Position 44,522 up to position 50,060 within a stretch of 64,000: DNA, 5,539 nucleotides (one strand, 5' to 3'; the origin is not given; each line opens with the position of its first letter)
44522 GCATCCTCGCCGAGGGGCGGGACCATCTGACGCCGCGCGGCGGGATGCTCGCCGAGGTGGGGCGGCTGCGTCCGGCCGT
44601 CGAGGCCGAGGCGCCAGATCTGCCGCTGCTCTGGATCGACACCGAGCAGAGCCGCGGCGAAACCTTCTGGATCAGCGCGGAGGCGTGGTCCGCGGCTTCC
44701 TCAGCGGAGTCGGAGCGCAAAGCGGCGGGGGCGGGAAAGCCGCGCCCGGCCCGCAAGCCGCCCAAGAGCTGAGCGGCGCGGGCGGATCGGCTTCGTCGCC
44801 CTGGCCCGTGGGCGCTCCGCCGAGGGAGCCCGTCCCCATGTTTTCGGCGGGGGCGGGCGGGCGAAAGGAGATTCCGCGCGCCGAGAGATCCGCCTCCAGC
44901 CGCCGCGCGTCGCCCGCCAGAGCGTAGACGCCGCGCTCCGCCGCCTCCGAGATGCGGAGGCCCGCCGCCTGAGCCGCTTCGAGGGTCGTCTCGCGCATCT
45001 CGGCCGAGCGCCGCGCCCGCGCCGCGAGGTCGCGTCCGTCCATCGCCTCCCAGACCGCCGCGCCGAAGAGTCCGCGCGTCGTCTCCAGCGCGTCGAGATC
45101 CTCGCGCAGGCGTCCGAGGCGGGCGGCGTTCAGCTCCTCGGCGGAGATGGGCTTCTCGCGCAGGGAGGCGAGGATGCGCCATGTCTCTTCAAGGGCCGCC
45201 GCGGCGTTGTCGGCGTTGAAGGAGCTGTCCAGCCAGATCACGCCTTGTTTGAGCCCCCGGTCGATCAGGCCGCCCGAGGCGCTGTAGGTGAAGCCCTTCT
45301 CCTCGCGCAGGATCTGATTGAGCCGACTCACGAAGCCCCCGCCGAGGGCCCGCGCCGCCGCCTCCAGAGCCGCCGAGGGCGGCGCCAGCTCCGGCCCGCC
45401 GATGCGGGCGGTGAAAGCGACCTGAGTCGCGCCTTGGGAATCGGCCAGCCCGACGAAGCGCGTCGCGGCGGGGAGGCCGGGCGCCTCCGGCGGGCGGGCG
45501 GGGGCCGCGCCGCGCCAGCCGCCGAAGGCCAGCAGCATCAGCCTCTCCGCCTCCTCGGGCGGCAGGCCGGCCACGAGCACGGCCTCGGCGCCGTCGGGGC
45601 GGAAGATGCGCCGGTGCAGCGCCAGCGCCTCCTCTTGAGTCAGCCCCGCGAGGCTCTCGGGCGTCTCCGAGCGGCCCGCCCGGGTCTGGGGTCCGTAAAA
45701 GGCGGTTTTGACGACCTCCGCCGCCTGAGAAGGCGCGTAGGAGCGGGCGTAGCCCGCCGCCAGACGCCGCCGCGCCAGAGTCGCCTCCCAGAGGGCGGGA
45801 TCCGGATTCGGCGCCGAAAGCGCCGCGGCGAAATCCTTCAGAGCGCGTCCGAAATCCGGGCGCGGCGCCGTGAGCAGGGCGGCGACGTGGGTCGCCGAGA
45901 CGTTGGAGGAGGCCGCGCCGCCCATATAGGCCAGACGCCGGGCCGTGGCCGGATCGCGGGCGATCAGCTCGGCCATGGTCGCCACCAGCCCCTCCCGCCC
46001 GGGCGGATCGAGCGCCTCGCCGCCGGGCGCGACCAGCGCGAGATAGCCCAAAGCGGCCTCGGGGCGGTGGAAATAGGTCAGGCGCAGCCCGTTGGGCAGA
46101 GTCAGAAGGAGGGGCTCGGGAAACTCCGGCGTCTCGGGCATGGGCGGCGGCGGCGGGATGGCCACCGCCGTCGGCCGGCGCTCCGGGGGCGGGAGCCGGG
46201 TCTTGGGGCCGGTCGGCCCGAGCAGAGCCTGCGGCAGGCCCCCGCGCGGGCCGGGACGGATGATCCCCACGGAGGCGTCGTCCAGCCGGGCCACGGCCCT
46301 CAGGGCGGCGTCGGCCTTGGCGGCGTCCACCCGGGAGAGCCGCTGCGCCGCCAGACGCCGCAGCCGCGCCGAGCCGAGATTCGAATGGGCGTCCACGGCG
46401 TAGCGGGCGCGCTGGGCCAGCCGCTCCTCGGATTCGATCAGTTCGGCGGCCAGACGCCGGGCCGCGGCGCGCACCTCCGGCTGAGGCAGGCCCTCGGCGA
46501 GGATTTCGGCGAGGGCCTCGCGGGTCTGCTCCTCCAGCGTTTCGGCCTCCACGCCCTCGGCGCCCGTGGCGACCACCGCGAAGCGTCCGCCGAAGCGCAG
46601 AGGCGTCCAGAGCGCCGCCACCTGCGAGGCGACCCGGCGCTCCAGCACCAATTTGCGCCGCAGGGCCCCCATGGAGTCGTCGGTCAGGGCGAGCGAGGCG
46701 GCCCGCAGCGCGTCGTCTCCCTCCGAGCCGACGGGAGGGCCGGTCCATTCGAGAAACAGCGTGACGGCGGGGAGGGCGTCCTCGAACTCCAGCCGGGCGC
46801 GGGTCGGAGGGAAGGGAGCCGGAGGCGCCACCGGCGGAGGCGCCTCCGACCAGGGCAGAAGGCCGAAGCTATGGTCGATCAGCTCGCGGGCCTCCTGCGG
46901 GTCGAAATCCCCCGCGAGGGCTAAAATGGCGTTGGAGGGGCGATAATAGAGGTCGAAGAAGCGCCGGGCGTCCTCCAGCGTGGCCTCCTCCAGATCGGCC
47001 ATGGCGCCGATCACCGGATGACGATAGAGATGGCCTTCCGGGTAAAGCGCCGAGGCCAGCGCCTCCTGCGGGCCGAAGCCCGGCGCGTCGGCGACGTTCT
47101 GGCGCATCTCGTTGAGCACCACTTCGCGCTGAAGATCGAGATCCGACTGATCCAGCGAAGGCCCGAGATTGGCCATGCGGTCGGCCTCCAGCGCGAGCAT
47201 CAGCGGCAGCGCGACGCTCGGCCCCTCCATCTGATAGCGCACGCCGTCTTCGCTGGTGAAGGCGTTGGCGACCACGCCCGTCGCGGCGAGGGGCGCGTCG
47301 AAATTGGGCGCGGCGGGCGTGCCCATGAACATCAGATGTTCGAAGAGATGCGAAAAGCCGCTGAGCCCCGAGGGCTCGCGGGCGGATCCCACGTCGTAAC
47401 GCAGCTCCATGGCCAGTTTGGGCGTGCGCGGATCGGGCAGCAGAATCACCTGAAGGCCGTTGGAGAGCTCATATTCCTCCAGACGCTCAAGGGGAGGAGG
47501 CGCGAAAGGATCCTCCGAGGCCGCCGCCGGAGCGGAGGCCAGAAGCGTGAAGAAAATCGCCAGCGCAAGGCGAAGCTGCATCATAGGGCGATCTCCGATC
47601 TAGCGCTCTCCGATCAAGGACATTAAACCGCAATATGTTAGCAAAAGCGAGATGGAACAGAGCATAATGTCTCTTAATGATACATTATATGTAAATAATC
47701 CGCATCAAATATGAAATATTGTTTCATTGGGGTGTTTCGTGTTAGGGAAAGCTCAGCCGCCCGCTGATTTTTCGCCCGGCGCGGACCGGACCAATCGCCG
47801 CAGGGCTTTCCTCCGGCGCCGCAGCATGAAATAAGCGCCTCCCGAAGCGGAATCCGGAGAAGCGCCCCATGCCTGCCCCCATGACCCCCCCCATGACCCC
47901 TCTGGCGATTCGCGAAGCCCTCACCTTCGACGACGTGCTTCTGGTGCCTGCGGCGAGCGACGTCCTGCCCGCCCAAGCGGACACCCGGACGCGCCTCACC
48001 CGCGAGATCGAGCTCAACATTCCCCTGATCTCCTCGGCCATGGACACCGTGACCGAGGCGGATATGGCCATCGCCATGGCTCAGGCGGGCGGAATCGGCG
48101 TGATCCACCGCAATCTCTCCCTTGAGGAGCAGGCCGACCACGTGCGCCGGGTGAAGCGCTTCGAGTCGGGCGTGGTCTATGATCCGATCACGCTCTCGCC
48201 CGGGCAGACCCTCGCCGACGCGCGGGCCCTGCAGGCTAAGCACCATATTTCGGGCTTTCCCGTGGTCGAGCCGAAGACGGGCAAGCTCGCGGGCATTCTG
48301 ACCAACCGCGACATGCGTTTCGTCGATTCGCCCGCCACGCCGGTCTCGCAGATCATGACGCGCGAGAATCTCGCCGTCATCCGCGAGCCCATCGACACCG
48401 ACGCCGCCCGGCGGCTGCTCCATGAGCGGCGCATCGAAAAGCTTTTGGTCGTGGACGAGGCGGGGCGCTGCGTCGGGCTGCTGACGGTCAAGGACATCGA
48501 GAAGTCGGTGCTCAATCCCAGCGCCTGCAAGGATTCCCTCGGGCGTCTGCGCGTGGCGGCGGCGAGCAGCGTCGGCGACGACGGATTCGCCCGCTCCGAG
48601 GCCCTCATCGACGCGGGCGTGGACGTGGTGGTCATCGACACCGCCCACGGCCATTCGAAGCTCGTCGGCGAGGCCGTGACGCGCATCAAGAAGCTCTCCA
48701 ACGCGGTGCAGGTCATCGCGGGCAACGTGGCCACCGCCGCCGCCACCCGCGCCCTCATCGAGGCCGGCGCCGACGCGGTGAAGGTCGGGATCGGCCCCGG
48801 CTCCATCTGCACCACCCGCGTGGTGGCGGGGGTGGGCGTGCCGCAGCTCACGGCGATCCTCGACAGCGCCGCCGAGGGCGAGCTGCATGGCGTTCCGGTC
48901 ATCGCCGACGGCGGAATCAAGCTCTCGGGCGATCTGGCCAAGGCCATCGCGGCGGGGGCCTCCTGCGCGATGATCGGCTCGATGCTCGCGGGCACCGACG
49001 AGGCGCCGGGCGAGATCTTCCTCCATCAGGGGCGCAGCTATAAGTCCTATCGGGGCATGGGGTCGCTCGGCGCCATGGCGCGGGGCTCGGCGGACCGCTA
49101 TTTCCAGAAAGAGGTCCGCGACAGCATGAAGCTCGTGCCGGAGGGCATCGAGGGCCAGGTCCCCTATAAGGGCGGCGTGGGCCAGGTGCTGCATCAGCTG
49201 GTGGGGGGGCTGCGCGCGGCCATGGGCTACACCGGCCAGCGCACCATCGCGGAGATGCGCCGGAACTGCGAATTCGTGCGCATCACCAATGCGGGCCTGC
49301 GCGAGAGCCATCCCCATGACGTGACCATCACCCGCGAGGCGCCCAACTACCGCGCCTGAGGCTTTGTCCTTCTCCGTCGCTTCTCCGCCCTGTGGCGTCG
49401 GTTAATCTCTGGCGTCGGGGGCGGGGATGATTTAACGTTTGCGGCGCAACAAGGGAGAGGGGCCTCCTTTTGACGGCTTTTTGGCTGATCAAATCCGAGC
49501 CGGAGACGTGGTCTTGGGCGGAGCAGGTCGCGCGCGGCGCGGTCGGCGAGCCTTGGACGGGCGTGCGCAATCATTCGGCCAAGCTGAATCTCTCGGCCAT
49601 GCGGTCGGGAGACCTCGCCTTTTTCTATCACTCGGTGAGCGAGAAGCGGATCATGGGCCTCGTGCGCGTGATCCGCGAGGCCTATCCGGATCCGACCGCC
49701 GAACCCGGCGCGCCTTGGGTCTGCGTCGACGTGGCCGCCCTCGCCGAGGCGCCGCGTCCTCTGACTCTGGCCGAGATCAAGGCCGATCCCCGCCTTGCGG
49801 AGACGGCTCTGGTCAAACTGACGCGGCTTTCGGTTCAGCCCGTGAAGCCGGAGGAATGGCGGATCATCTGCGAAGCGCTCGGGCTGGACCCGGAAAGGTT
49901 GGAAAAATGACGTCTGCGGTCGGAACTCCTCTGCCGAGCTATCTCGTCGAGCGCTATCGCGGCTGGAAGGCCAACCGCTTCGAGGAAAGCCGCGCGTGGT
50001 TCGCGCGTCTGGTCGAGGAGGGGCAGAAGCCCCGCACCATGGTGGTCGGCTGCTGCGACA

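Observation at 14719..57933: Dispersed family of REP-like imperfect-palindromic intergenic elements, including a 3-copy tandem array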

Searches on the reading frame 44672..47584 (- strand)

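Call 87: search_protein_families(library=pfam, proteins=[window:44672-47584:-], max_evalue=0.0001)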
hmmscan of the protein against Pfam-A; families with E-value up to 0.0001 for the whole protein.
window:44672-47584:- (970 aa): 2 families
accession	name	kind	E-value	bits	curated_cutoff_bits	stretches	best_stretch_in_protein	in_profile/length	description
PF05193.26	Peptidase_M16_C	-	1.3e-39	136.4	23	2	648-822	2-178/181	Peptidase M16 inactive domain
PF00675.25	Peptidase_M16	-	7.3e-16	58.8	22.3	1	46-166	2-122/149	Insulinase (Peptidase family M16)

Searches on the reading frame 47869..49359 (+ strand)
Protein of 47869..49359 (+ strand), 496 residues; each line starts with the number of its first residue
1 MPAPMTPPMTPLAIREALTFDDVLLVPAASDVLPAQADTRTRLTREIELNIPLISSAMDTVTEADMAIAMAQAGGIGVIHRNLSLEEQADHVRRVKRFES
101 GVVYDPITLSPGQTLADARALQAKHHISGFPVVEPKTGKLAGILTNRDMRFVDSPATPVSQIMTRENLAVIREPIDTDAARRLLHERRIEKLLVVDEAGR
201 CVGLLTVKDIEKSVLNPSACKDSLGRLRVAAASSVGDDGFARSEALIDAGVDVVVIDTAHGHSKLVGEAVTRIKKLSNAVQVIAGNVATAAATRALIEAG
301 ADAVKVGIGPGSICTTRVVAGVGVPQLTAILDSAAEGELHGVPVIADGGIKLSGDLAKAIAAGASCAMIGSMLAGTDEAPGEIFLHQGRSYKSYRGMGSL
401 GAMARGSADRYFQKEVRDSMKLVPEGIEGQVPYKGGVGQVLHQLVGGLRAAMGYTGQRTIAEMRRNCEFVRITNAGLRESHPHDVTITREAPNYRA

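Call 87: search_protein_families(library=pfam, proteins=[window:47869-49359:+], max_evalue=0.0001)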
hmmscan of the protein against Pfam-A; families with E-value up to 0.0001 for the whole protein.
window:47869-49359:+ (496 aa): 4 families
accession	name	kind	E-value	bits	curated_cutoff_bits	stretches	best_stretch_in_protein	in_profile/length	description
PF00478.31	IMPDH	-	3.1e-161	536.6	25.6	1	17-483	1-345/345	IMP dehydrogenase / GMP reductase domain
PF00571.33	CBS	-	2.1e-18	66.8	24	2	105-150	8-52/57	CBS domain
PF03060.21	NMO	-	1.3e-14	54.8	28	1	221-381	84-233/331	Nitronate monooxygenase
PF01070.24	FMN_dh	-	3.3e-05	23.5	24.9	0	268-372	208-304/350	FMN-dependent dehydrogenase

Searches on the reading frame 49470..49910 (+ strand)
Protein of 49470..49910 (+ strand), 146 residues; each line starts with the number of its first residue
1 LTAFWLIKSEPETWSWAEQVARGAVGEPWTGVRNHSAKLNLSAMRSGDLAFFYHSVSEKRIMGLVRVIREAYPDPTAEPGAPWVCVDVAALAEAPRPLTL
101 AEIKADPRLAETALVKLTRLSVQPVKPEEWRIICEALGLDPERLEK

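Call 87: search_protein_families(library=pfam, proteins=[window:49470-49910:+], max_evalue=0.0001)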
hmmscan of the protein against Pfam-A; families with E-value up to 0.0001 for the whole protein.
window:49470-49910:+ (146 aa): 1 family
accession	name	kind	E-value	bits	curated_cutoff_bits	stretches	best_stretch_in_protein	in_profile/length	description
PF01878.24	EVE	-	2.5e-42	144.7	23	1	3-135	1-144/145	EVE domain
